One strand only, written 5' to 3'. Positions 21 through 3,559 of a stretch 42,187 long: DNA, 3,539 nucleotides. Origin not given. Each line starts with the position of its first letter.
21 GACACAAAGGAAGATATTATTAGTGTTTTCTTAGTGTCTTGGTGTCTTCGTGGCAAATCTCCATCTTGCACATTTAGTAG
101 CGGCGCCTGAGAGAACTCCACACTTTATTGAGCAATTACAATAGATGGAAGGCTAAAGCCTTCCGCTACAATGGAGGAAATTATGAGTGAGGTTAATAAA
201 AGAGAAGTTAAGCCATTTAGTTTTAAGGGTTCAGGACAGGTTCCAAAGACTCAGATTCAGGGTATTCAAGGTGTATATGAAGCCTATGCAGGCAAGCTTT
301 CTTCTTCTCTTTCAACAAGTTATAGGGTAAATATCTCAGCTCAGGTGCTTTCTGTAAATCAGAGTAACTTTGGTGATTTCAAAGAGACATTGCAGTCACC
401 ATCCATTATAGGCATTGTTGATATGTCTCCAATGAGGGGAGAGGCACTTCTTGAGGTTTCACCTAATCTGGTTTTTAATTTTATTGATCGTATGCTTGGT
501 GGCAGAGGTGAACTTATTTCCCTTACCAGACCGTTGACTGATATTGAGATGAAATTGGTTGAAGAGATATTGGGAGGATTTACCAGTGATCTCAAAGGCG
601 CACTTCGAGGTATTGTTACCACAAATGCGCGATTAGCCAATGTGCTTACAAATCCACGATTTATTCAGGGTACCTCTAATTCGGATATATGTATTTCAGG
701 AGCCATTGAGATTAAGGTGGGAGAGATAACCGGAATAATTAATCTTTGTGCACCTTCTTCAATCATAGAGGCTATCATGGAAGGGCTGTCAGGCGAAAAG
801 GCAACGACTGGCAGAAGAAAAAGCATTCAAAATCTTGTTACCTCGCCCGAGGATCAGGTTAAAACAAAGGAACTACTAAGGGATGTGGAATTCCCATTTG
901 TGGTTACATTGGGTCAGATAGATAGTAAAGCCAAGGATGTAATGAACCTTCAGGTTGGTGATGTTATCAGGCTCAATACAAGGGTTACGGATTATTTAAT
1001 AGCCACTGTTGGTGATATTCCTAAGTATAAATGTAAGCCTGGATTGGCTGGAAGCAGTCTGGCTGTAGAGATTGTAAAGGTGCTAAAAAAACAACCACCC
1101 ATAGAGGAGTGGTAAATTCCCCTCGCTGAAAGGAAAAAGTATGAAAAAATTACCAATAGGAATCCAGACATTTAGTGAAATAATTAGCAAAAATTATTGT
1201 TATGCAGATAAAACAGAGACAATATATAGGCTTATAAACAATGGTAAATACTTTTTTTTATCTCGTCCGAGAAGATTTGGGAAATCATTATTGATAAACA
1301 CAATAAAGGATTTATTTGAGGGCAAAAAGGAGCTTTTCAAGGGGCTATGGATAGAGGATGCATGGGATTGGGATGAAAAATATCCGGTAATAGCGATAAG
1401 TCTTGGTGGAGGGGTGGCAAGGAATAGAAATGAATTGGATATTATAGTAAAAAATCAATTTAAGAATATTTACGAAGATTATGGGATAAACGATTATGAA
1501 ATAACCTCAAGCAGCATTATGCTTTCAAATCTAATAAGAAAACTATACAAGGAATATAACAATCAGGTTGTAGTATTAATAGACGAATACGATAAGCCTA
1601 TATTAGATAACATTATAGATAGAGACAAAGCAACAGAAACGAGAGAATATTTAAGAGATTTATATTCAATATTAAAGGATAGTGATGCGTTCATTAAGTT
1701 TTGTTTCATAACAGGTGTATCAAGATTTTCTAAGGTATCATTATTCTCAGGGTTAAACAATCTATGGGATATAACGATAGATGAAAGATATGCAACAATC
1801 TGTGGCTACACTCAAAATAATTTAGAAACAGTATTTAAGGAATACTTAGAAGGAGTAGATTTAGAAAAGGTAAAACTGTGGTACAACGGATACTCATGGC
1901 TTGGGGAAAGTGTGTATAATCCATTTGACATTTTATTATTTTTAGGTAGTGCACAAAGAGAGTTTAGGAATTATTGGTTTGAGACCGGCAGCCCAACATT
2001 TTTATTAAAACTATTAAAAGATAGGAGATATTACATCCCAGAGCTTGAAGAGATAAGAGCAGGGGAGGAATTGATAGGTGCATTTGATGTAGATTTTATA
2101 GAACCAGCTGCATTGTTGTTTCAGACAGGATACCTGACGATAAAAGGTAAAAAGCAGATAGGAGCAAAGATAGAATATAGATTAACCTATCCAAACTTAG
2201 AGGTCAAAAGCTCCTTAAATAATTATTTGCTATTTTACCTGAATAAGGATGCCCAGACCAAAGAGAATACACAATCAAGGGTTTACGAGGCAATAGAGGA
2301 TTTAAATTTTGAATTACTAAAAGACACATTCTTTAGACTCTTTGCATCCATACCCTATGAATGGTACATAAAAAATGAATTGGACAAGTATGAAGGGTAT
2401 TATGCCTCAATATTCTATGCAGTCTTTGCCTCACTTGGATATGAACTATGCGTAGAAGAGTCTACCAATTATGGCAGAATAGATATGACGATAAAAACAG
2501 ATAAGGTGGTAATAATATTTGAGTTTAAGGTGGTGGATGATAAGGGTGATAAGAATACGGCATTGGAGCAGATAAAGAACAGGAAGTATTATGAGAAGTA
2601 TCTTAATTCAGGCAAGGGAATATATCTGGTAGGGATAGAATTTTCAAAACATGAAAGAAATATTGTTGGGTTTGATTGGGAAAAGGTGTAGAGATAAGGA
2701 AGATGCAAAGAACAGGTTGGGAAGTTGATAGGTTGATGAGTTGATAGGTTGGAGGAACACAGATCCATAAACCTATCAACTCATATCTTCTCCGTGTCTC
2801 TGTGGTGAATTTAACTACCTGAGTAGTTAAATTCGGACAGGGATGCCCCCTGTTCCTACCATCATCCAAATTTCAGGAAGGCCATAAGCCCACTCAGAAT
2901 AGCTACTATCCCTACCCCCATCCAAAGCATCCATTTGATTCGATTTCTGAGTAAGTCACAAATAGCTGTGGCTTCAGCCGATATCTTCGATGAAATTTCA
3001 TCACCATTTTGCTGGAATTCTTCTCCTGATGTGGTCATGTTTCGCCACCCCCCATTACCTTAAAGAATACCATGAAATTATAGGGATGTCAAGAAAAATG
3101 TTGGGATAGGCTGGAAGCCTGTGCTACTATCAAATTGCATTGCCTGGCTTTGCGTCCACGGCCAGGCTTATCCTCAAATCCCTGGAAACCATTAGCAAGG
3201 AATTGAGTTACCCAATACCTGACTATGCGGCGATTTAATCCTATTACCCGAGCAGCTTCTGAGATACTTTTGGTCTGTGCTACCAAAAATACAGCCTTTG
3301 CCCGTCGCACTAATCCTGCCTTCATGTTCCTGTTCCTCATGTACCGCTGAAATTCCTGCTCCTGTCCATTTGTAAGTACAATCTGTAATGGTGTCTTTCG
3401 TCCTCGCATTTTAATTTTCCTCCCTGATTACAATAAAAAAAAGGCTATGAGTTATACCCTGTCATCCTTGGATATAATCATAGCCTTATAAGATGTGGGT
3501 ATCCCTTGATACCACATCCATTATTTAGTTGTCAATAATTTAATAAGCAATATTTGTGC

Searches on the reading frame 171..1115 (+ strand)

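Call 10: search_protein_families(library=pfam, proteins=[window:171-1115:+], max_evalue=0.001)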
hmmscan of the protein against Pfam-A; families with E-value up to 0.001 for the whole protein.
window:171-1115:+ (314 aa): 2 families
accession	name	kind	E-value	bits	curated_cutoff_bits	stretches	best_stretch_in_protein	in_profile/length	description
PF02154.20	FliM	-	1.9e-41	142.5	27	1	17-205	2-191/192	Flagellar motor switch protein FliM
PF01052.25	FliMN_C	-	1.6e-17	63.6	23.8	1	235-305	2-72/73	Type III flagellar switch regulator (C-ring) FliN C-term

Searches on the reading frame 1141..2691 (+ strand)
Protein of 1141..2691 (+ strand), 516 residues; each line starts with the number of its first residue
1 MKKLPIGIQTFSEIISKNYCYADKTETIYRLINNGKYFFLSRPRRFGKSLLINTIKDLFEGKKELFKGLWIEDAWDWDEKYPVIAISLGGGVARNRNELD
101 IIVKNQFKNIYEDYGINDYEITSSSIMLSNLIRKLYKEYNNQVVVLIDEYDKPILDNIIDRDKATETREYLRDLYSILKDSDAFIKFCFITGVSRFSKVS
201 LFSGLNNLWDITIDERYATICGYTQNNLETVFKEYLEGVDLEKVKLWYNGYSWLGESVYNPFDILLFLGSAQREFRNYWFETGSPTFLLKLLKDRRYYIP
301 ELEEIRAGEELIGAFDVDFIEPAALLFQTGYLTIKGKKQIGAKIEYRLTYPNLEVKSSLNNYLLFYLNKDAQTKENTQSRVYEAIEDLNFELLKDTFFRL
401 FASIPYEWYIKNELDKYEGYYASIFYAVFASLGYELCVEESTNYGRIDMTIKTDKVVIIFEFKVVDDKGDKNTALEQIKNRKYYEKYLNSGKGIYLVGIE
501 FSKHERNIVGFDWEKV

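Call 10: search_protein_families(library=pfam, proteins=[window:1141-2691:+], max_evalue=0.001)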
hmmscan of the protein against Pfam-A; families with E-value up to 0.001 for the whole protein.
window:1141-2691:+ (516 aa): 2 families
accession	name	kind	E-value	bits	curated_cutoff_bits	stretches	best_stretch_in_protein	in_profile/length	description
PF09820.16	AAA-ATPase_like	-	1.4e-64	218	26.1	1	5-202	1-201/201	Predicted AAA-ATPase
PF08011.17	PDDEXK_9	-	2.6e-24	85.7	25.5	1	416-509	1-103/105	PD-(D/E)XK nuclease superfamily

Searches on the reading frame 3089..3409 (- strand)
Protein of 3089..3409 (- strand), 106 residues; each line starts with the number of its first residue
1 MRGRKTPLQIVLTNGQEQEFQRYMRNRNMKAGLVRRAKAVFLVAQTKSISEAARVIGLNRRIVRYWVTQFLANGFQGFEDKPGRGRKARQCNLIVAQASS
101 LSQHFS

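Call 9: search_protein_families(library=pfam, proteins=[window:3089-3409:-], max_evalue=0.001)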
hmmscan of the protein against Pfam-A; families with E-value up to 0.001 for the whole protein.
window:3089-3409:- (106 aa): 5 families
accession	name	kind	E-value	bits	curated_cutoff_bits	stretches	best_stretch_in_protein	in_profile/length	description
PF13518.12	HTH_28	-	3.7e-12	46.6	25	1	35-86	1-52/52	Helix-turn-helix domain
PF13384.12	HTH_23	-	1.2e-06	28.5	24.6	1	34-77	5-48/50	Homeodomain-like domain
PF13551.12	HTH_29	-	3.7e-06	27.4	28.1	1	36-88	1-54/64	Winged helix-turn helix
PF13565.12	HTH_32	-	0.00022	22.1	33.7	1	63-89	2-28/73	Homeodomain-like domain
PF13411.12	MerR_1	-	0.00061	20.3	21.6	1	48-71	2-25/69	MerR HTH family regulatory protein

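Call 18: find_encoding_contigs(protein=window:3089-3409:-, flank=5000, max_places=10)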
Protein window:3089-3409:- (106 aa): 1 contig read that carries it; 1 place shown.
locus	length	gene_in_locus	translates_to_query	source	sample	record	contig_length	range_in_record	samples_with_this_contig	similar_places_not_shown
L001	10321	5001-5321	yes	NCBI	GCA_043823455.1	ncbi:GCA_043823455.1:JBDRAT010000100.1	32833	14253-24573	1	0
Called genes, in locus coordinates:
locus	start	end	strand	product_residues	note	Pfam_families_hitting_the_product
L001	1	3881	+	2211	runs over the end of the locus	PF09826:Beta_propel (faint), PF08309:LVIVD, PF13205:Big_5, PF08308:PEGA, PF08309:LVIVD, PF18962:Por_Secre_tail (weak)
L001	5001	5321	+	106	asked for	PF13384:HTH_23 (weak), PF13518:HTH_28, PF13551:HTH_29 (weak)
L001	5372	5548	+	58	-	-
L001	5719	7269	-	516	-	PF09820:AAA-ATPase_like, PF08011:PDDEXK_9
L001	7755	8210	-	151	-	-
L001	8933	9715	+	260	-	-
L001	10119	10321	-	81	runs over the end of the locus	PF10049:DUF2283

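Call 20: find_homologous_proteins(query=window:3089-3409:-, max_evalue=0.00001)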
Query window:3089-3409:- (106 aa): 16 proteins with E <= 0.00001 among 17 candidates.
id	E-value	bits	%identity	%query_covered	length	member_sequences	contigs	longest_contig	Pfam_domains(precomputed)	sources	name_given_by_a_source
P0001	5.2e-56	205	90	100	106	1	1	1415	PF13384.13,PF13551.13,PF13518.13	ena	-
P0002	4.6e-49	182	98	83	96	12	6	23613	PF13384.13,PF13551.13,PF13518.13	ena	-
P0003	1.0e-36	143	74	83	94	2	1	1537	PF13384.13,PF13551.13,PF13518.13,PF13565.13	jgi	jgi:hypothetical protein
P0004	2.6e-36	142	77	82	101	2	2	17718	PF13384.13,PF13551.13,PF13518.13,PF13565.13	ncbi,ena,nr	ncbi:helix-turn-helix domain-containing protein [bacterium]|nr:helix-turn-helix domain-containing pr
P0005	1.2e-35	139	70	85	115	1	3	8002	PF13384.13,PF13551.13,PF13518.13,PF13565.13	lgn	-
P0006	1.4e-33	133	71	82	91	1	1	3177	PF13384.13,PF13551.13,PF13518.13,PF13565.13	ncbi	-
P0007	5.2e-33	131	71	81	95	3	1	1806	PF13384.13,PF13551.13,PF13518.13,PF13565.13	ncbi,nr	ncbi:MAG: helix-turn-helix domain-containing protein [bacterium]|nr:helix-turn-helix domain-containi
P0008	3.4e-32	128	66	88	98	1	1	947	PF13384.13,PF13551.13,PF13518.13,PF13565.13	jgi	jgi:transposase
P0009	4.0e-20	90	50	83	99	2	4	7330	PF13384.13,PF13551.13,PF13518.13,PF13565.13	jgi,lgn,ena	-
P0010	4.4e-19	86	49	83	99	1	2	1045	PF13384.13,PF13551.13,PF13518.13,PF13565.13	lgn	-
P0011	8.7e-19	85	49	83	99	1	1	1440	PF13384.13,PF13551.13,PF13518.13,PF13565.13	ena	-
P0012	8.7e-19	85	47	83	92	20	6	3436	PF13384.13,PF13551.13,PF13518.13,PF13565.13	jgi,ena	jgi:hypothetical protein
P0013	7.7e-18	82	52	82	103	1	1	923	PF13551.13,PF13518.13,PF13565.13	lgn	-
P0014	9.9e-15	72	46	82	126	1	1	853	PF13384.13,PF13551.13,PF13518.13,PF13565.13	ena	-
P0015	6.3e-13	67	42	83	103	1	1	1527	PF13551.13,PF13011.12,PF13518.13,PF13565.13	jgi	jgi:hypothetical protein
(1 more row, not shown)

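Call 21: find_encoding_contigs(protein=P0002, flank=3000, max_places=10)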
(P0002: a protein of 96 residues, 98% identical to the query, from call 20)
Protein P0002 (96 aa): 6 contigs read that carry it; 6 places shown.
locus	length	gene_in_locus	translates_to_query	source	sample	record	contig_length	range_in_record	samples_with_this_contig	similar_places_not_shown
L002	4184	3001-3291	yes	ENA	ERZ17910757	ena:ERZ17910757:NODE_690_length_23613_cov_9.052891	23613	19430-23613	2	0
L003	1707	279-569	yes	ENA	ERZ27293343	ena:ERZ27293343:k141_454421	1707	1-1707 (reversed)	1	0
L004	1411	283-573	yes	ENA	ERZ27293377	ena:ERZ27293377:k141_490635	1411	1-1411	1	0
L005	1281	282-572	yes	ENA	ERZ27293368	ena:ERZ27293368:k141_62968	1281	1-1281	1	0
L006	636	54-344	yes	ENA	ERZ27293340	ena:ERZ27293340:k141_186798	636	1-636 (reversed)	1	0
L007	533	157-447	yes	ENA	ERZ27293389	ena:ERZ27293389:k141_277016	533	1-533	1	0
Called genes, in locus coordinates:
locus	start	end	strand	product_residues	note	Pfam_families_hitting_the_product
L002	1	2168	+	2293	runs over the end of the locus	PF09826:Beta_propel (faint), PF08309:LVIVD, PF13205:Big_5, PF08308:PEGA, PF00963:Cohesin, PF08309:LVIVD, PF18962:Por_Secre_tail (weak)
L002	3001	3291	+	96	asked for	PF13384:HTH_23 (weak), PF13518:HTH_28, PF13551:HTH_29 (weak)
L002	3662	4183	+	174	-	?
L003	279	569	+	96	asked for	PF13384:HTH_23 (weak), PF13518:HTH_28, PF13551:HTH_29 (weak)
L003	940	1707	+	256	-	?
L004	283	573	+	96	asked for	PF13384:HTH_23 (weak), PF13518:HTH_28, PF13551:HTH_29 (weak)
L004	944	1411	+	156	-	?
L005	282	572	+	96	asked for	PF13384:HTH_23 (weak), PF13518:HTH_28, PF13551:HTH_29 (weak)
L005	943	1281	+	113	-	?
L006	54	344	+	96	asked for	PF13384:HTH_23 (weak), PF13518:HTH_28, PF13551:HTH_29 (weak)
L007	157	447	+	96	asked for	PF13384:HTH_23 (weak), PF13518:HTH_28, PF13551:HTH_29 (weak)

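Call 22: find_encoding_contigs(protein=P0001, flank=3000, max_places=5)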
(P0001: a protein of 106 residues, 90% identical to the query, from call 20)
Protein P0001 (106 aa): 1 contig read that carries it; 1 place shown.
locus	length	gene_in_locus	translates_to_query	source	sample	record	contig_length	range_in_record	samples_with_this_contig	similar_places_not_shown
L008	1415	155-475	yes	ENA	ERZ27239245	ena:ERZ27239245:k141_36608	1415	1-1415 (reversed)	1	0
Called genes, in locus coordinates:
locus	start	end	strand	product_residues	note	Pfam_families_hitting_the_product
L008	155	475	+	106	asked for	PF13384:HTH_23 (weak), PF13518:HTH_28, PF13551:HTH_29 (weak)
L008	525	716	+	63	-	-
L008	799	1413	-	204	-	?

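Call 31: find_encoding_contigs(protein=P0004, flank=6000, max_places=4)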
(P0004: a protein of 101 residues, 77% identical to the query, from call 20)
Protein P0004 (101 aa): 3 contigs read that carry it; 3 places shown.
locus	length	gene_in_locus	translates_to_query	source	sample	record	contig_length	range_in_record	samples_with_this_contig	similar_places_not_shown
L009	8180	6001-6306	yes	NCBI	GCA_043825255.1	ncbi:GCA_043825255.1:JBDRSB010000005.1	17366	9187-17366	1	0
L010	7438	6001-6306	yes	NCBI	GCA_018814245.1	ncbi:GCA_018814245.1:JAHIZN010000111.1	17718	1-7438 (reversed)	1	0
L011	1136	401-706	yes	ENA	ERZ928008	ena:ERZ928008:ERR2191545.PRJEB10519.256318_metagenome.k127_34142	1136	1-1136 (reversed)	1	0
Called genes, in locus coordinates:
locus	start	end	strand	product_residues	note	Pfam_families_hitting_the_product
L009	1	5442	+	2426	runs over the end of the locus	PF08309:LVIVD (weak), PF09826:Beta_propel (faint), PF08309:LVIVD, PF13205:Big_5, PF00963:Cohesin (weak), PF08309:LVIVD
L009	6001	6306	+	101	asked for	PF13384:HTH_23 (weak), PF13518:HTH_28, PF13551:HTH_29, PF13565:HTH_32 (weak)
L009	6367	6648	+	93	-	-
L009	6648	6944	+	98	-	-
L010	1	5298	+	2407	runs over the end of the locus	PF08309:LVIVD (weak), PF09826:Beta_propel (faint), PF08309:LVIVD, PF13205:Big_5, PF00963:Cohesin (weak), PF08309:LVIVD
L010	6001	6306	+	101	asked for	PF13384:HTH_23 (weak), PF13518:HTH_28, PF13551:HTH_29, PF13565:HTH_32 (weak)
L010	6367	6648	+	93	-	-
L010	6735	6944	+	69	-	-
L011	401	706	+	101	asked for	PF13384:HTH_23 (weak), PF13518:HTH_28, PF13551:HTH_29, PF13565:HTH_32 (weak)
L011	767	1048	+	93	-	-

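Call 32: find_encoding_contigs(protein=P0005, flank=6000, max_places=4)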
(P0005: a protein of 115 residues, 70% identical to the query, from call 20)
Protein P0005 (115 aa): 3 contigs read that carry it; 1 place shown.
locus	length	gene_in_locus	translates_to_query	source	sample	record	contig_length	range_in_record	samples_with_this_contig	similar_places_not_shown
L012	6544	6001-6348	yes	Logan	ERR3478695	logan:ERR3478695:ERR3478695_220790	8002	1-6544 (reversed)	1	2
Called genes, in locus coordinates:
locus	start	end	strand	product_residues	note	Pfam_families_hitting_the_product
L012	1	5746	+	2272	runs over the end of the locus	PF13620:CarboxypepD_reg (faint), PF08309:LVIVD (weak), PF18962:Por_Secre_tail (faint), PF08309:LVIVD, PF13205:Big_5, PF08308:PEGA, PF00404:Dockerin_1 (faint), PF08309:LVIVD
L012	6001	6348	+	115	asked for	PF13565:HTH_32 (faint), PF13384:HTH_23, PF13518:HTH_28, PF13551:HTH_29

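Call 33: find_encoding_contigs(protein=P0006, flank=4000, max_places=4)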
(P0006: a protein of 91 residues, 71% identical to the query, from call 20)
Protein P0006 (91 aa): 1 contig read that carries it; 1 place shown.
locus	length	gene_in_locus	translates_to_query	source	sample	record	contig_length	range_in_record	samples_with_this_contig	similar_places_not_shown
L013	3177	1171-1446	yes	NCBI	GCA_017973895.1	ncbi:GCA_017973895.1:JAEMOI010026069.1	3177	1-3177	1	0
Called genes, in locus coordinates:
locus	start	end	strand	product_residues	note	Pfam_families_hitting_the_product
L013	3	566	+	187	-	?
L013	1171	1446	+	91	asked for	PF13565:HTH_32 (faint), PF13384:HTH_23, PF13518:HTH_28, PF13551:HTH_29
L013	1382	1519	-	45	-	-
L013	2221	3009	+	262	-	-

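Call 48: find_encoding_contigs(protein=P0003, flank=3000, max_places=3)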
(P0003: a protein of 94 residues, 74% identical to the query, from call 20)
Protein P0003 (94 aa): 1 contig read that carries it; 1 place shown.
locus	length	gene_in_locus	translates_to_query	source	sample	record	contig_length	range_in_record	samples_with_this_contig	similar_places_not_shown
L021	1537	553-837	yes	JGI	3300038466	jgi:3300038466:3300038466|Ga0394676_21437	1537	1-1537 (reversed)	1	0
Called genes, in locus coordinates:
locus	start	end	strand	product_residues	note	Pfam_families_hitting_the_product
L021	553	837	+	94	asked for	PF13565:HTH_32 (faint), PF13384:HTH_23 (weak), PF13518:HTH_28, PF13551:HTH_29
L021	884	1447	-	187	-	-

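Call 49: find_encoding_contigs(protein=P0007, flank=3000, max_places=3)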
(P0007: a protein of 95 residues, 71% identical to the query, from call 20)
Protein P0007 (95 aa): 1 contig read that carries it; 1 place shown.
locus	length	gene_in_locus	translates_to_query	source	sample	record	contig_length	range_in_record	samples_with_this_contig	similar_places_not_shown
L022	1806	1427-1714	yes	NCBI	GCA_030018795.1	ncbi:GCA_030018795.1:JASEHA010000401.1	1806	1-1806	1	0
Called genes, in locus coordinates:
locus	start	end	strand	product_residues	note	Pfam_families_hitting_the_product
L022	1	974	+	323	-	PF18962:Por_Secre_tail (faint)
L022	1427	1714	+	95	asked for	PF13565:HTH_32 (faint), PF13384:HTH_23 (weak), PF13518:HTH_28, PF13551:HTH_29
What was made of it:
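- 3089..3424 (-): GGGAGG RBS (3424-3419) and the conserved orfA-like HTH gene (ATG at 3409). This is the likely read-through product. Synteny holds in L002, L009-13, L021 and L022 (calls 21, 31-33, 48, 49).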

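Call 53: find_encoding_contigs(protein=P0009, flank=3500, max_places=4)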
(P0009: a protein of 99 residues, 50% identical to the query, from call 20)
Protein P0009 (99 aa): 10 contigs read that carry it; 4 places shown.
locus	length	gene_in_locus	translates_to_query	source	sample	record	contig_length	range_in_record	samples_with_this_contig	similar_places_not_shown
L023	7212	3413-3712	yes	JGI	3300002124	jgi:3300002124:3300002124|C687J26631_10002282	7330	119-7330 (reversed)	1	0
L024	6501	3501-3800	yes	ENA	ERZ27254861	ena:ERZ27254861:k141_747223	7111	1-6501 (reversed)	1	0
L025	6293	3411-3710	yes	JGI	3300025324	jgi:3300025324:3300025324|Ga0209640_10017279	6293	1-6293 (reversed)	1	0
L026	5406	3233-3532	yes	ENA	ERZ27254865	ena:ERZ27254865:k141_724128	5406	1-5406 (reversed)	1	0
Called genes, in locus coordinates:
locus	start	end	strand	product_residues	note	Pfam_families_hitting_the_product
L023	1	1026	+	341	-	?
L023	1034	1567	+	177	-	PF03544:TonB_C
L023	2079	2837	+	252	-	-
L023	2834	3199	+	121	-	-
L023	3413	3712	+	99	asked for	PF13384:HTH_23, PF13518:HTH_28, PF13551:HTH_29, PF13565:HTH_32 (weak)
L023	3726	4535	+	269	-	-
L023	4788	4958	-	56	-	-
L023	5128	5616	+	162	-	-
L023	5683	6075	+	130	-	-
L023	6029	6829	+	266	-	-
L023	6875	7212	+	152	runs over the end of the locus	?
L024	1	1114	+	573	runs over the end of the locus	?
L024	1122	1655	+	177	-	PF03544:TonB_C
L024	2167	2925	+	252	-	-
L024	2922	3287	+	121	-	-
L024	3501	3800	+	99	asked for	PF13384:HTH_23, PF13518:HTH_28, PF13551:HTH_29, PF13565:HTH_32 (weak)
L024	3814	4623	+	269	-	PF13358:DDE_3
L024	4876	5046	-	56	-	-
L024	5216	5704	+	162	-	-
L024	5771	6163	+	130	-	-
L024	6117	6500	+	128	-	?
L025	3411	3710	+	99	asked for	PF13384:HTH_23, PF13518:HTH_28, PF13551:HTH_29, PF13565:HTH_32 (weak)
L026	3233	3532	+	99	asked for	PF13384:HTH_23, PF13518:HTH_28, PF13551:HTH_29, PF13565:HTH_32 (weak)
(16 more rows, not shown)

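Call 56: find_related_loci(query=window:3149-3409:-, collection=genome_contigs, flank=4000)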
Query seq(87 aa) (87 aa) in genome_contigs; peptide patterns used: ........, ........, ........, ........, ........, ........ (x = any residue, [..] = any of these).
244 stretches matched a pattern; 2 encode a relative of the query (tblastn E <= 1e-3); 2 distinct loci.
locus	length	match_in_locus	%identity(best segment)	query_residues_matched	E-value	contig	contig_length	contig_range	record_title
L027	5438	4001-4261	77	1-87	3e-45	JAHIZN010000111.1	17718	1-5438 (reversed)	MAG: bacterium isolate Modern_marine.mb.176 Modern_marine.mb.176_k141_565982, whole genome shotgun sequence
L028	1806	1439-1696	71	2-87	2e-41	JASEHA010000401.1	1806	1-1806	MAG: bacterium isolate Yes70-11 NODE_401_length_1806_cov_9.637921, whole genome shotgun sequence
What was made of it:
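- Tried and rejected: The protein-anchored genome scan only re-found L010 and L022 (call 56).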

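Call 70: search_solved_structures(query=window:3149-3409:-, max_evalue=1)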
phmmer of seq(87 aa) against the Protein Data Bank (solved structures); distinct sequences matched with E-value up to 1: 3.
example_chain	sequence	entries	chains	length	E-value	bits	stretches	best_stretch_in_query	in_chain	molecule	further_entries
7c0g_A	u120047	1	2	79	0.6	13.9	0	50-76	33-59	Aca1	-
7vjn_B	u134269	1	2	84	0.7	13.7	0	50-76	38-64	anti-CRISPR-associated protein Aca1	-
7fa3_A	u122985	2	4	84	0.71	13.7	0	50-76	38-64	Aca1 | anti-CRISPR-associated protein Aca1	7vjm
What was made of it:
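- Tried and rejected: The HTH protein has no significant relative among solved structures (call 70).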

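Call 71: search_protein_families(library=ncbifam, proteins=[window:3089-3409:-, L024:3814-4623:+], max_evalue=0.001)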
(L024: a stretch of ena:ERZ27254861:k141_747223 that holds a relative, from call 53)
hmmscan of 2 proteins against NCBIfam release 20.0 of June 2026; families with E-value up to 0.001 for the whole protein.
window:3089-3409:- (106 aa): 2 families
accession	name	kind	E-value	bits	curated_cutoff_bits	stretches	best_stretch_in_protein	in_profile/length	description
NF033545.0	transpos_IS630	equivalog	8e-10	38.6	100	1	35-89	1-55/299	IS630 family transposase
NF033577.2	transpos_IS481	equivalog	1.2e-05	25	224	1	36-89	2-56/284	IS481 family transposase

L024:3814-4623:+ (269 aa): 3 families
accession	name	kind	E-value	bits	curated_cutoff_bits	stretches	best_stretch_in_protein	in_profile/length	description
NF033545.0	transpos_IS630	equivalog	1.5e-49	169.1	100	1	9-241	78-298/299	IS630 family transposase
NF033577.2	transpos_IS481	equivalog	3.4e-11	43.2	224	1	8-246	73-272/284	IS481 family transposase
NF033516.0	transpos_IS3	equivalog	1e-05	24.9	160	1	120-244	230-354/369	IS3 family transposase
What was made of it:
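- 3089..3424 (-): The N-terminus of the IS630 profile matches (call 71).
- The HTH ORF is IS630-orfA-like (calls 9, 71).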
